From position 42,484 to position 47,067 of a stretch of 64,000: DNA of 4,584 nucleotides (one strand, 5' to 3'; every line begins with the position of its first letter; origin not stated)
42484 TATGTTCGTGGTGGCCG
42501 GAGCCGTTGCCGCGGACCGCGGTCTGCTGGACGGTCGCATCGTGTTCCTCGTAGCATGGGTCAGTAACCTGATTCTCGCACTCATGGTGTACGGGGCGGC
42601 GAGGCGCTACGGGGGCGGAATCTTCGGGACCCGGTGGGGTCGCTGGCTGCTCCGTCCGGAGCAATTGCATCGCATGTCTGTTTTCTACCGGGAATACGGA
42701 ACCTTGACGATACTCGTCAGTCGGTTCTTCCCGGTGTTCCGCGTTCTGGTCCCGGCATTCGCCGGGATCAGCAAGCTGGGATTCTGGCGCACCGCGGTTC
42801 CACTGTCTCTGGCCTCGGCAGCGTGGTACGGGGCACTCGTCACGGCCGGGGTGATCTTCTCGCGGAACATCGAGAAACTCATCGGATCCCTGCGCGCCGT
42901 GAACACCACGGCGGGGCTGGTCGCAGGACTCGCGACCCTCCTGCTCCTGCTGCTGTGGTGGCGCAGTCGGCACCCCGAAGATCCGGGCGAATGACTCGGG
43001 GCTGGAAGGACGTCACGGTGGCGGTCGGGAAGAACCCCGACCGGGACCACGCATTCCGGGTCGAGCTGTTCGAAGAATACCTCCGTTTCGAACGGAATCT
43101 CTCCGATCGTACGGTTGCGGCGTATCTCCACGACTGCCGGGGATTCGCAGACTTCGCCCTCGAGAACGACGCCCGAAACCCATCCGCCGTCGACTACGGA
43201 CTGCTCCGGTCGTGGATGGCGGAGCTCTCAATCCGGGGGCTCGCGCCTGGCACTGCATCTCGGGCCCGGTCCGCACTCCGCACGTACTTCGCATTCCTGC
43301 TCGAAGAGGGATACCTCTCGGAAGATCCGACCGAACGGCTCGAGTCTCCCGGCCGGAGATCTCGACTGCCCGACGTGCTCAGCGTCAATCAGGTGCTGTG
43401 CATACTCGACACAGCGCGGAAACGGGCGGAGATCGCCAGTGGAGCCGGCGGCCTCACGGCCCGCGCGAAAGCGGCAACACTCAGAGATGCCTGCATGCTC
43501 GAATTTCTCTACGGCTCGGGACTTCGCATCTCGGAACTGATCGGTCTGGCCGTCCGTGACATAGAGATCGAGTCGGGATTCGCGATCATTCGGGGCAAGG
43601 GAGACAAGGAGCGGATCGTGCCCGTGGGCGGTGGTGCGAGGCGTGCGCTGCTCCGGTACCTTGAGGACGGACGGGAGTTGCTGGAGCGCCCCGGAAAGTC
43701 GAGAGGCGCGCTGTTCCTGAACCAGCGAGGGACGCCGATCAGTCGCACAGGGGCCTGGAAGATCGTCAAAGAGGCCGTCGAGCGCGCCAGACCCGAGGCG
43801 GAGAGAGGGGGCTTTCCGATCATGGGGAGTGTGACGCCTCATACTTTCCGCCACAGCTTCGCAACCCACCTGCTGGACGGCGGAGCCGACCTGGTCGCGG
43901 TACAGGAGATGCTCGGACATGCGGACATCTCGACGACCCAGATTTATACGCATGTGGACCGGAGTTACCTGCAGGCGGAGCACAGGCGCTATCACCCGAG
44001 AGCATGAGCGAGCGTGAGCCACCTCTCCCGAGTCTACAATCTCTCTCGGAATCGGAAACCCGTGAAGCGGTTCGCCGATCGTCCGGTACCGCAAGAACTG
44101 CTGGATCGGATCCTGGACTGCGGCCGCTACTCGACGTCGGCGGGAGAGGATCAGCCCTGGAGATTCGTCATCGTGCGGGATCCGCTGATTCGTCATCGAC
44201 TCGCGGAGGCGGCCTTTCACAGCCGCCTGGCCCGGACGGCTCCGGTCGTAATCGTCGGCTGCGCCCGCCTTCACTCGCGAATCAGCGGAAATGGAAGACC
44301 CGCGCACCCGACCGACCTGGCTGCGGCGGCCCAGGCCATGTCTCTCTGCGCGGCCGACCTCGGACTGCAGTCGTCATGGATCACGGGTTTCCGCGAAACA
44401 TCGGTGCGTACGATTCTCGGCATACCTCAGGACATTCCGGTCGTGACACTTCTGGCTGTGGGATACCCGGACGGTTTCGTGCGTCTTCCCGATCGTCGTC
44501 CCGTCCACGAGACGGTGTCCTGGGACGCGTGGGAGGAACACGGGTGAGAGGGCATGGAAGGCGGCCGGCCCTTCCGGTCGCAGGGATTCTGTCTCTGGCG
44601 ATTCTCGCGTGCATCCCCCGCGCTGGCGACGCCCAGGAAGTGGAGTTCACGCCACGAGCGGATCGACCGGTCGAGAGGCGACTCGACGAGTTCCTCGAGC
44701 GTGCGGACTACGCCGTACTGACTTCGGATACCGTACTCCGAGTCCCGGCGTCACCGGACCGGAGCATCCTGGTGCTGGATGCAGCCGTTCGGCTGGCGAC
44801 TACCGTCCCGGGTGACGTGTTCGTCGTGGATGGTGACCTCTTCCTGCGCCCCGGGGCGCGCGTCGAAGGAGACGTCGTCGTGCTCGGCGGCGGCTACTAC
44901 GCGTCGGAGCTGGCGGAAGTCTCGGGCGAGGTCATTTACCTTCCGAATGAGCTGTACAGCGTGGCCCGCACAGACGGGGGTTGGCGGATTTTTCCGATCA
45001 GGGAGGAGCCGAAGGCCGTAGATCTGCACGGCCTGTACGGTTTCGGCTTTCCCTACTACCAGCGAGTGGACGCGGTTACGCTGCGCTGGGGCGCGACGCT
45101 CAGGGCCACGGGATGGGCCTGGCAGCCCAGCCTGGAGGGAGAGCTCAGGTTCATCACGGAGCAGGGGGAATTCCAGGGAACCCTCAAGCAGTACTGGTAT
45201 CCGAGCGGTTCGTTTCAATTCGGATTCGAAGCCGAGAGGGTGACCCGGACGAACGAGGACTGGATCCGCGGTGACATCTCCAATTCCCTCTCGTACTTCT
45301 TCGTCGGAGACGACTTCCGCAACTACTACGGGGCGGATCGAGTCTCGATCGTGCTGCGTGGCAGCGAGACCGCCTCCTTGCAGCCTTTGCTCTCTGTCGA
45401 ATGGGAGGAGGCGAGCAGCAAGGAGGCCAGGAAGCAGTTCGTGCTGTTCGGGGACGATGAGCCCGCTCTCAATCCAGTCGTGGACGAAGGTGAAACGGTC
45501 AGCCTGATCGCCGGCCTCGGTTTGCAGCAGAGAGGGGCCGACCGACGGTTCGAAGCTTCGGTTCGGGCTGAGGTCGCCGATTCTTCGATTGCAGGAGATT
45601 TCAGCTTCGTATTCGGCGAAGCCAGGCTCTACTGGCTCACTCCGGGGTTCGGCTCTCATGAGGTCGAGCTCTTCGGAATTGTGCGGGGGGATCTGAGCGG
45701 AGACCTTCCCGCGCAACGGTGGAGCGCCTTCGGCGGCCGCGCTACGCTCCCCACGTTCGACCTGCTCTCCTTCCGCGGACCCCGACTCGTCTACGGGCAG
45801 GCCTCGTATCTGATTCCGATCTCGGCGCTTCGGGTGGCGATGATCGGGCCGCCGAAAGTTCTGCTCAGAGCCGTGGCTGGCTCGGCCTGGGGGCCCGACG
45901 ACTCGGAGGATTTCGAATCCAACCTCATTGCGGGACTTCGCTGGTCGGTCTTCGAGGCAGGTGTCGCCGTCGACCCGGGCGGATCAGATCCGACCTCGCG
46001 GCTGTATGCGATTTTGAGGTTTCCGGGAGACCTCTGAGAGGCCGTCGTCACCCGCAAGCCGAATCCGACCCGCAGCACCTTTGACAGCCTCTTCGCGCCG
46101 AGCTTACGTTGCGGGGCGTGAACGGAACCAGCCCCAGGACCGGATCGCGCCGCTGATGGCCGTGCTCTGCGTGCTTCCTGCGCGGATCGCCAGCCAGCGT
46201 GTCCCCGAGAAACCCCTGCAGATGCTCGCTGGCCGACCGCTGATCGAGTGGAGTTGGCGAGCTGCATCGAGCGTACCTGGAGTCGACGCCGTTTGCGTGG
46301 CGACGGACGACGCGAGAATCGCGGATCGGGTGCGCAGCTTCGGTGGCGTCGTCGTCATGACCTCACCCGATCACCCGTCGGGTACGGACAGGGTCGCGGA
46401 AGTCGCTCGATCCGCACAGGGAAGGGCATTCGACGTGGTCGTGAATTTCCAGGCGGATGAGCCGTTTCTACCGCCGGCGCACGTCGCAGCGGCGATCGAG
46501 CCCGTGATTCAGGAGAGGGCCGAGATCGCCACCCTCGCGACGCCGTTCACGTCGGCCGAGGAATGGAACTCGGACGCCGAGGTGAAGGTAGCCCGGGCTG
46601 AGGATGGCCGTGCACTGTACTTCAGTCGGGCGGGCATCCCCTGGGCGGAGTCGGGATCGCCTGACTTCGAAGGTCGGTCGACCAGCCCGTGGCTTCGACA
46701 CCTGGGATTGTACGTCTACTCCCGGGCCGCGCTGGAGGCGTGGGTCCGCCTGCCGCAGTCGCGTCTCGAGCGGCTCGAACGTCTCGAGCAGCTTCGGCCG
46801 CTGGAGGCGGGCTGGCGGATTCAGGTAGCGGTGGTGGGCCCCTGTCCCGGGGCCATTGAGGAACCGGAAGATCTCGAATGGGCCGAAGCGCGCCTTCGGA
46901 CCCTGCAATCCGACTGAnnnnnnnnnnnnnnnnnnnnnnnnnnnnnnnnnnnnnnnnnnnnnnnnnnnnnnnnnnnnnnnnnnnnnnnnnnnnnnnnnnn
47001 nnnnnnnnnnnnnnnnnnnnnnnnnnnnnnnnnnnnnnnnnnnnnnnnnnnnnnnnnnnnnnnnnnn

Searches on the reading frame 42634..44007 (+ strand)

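Call 8: search_protein_families(library=pfam, proteins=[window:42634-44007:+], max_evalue=0.001)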
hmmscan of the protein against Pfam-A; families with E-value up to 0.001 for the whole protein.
window:42634-44007:+ (457 aa): 3 families
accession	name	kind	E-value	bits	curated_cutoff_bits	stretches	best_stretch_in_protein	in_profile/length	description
PF00589.27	Phage_integrase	-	9.8e-43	146.3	27.1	1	279-442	18-169/172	Phage integrase family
PF02899.23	Phage_int_SAM_1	-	1.6e-14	54.3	22.3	1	143-226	1-83/83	Phage integrase, N-terminal SAM-like domain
PF13495.12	Phage_int_SAM_4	-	0.00015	22.5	27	1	145-225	4-81/85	Phage integrase, N-terminal SAM-like domain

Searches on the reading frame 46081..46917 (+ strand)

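Call 7: search_protein_families(library=pfam, proteins=[window:46081-46917:+], max_evalue=0.001)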
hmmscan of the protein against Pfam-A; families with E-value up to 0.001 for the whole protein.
window:46081-46917:+ (278 aa): 2 families
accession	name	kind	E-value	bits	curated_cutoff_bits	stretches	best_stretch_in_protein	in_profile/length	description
PF02348.25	CTP_transf_3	-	3.1e-46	158.4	22.6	1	30-246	2-216/217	Cytidylyltransferase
PF12804.13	NTP_transf_3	-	2e-08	35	27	1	43-158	15-127/160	MobA-like NTP transferase domain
